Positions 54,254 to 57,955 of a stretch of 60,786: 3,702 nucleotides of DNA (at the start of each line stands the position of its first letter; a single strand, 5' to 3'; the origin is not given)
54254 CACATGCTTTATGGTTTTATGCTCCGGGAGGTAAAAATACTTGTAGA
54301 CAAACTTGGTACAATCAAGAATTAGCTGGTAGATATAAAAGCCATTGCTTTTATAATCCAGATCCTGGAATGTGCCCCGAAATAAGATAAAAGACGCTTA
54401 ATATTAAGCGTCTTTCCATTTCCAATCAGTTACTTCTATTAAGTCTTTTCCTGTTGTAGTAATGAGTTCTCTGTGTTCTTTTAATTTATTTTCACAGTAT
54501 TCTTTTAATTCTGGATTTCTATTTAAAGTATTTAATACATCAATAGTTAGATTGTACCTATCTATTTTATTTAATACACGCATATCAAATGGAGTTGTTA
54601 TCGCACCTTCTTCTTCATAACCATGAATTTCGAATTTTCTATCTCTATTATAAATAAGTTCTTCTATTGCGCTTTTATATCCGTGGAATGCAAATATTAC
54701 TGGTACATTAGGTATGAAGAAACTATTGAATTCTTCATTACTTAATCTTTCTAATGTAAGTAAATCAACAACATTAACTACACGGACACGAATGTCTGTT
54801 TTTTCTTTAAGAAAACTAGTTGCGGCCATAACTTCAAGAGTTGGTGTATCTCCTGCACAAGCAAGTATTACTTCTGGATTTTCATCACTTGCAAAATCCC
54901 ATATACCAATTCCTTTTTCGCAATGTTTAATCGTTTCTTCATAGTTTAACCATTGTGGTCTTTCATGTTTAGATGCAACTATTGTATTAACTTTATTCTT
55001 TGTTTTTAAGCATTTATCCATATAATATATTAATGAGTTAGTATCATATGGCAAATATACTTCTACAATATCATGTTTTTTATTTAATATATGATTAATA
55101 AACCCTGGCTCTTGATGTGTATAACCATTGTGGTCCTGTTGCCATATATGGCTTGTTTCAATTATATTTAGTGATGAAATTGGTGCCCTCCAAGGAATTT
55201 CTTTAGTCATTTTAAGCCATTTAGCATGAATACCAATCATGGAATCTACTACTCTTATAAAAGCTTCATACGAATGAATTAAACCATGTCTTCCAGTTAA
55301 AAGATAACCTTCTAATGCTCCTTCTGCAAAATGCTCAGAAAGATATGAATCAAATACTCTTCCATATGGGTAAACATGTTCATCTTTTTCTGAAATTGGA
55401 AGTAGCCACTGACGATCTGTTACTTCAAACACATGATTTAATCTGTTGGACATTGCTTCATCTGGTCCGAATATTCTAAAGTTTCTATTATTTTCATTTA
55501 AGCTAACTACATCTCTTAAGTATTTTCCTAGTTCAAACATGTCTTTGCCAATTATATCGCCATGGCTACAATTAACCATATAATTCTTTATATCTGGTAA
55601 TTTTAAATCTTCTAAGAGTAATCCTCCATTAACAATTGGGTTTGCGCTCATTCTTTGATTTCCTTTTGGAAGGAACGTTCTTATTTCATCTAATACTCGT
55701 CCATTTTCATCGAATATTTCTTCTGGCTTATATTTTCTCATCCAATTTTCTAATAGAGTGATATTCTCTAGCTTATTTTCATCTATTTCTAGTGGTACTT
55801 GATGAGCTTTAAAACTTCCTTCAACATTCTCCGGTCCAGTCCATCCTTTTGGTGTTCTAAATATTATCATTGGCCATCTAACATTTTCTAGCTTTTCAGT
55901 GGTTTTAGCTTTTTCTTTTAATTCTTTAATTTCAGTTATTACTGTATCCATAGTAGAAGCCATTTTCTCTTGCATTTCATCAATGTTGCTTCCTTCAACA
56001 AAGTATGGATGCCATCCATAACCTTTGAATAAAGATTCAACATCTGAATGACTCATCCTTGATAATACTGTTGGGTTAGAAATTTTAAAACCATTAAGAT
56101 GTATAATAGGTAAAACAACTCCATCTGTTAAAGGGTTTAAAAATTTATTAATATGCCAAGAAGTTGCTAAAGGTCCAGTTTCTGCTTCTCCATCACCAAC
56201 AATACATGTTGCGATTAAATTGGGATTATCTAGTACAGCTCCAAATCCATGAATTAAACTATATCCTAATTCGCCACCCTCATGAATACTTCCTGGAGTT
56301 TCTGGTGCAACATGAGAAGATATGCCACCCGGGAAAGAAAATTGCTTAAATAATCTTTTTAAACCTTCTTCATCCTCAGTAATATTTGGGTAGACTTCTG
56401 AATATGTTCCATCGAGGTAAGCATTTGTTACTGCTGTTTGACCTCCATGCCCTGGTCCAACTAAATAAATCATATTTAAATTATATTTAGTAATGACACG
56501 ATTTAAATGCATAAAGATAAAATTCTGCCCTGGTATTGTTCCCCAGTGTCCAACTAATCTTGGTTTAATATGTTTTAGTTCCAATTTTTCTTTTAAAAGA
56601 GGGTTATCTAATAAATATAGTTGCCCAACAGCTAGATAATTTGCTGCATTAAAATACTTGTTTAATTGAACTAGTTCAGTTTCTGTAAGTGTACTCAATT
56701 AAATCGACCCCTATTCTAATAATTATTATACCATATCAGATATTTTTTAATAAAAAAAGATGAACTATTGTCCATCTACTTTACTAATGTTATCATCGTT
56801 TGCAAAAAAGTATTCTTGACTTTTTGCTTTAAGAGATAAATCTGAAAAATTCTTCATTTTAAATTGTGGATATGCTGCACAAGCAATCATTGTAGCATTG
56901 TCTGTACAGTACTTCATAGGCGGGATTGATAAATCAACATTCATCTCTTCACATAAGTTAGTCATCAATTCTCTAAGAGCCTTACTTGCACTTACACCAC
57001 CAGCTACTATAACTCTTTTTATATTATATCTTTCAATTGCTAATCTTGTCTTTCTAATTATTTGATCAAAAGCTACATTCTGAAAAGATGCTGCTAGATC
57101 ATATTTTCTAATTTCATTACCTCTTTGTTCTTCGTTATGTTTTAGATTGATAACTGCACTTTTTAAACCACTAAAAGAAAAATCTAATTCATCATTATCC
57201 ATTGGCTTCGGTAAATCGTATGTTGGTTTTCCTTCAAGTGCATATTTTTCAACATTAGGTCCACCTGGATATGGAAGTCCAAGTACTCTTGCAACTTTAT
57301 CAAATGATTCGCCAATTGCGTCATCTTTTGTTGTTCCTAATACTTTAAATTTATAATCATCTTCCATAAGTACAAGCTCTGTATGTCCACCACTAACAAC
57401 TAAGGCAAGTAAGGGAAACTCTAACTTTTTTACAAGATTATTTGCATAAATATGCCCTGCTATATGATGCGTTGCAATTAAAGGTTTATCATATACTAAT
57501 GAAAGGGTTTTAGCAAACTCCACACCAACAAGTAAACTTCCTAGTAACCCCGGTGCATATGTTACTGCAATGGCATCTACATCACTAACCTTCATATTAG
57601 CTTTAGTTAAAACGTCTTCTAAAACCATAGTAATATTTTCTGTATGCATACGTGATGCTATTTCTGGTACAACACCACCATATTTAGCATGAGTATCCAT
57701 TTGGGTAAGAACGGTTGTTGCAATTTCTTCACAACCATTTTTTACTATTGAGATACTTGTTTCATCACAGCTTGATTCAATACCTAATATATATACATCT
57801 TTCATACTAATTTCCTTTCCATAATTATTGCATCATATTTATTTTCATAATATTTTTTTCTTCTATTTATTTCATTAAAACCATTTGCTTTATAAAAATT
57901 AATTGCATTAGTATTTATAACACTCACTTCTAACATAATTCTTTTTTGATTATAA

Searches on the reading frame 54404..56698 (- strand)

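Call 106: search_protein_families(library=pfam, proteins=[window:54404-56698:-], max_evalue=0.00001)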
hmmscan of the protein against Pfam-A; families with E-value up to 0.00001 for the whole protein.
window:54404-56698:- (764 aa): 3 families
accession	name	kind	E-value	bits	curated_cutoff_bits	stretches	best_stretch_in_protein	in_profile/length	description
PF09364.15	XFP_N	-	2.2e-168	560.2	23.7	1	4-360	2-363/364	XFP N-terminal domain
PF03894.20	XFP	-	9.3e-78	260.5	22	1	389-565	2-176/177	D-xylulose 5-phosphate/D-fructose 6-phosphate phosphoketolase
PF09363.15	XFP_C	-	2.3e-64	217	23.4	1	577-761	1-202/202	XFP C-terminal domain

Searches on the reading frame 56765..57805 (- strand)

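Call 106: search_protein_families(library=pfam, proteins=[window:56765-57805:-], max_evalue=0.00001)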
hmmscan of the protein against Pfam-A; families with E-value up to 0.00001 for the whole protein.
window:56765-57805:- (346 aa): 1 family
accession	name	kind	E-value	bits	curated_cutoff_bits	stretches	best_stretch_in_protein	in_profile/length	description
PF00814.31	TsaD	-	3.4e-94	315.9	24.8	1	28-308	3-263/264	tRNA N6-adenosine threonylcarbamoyltransferase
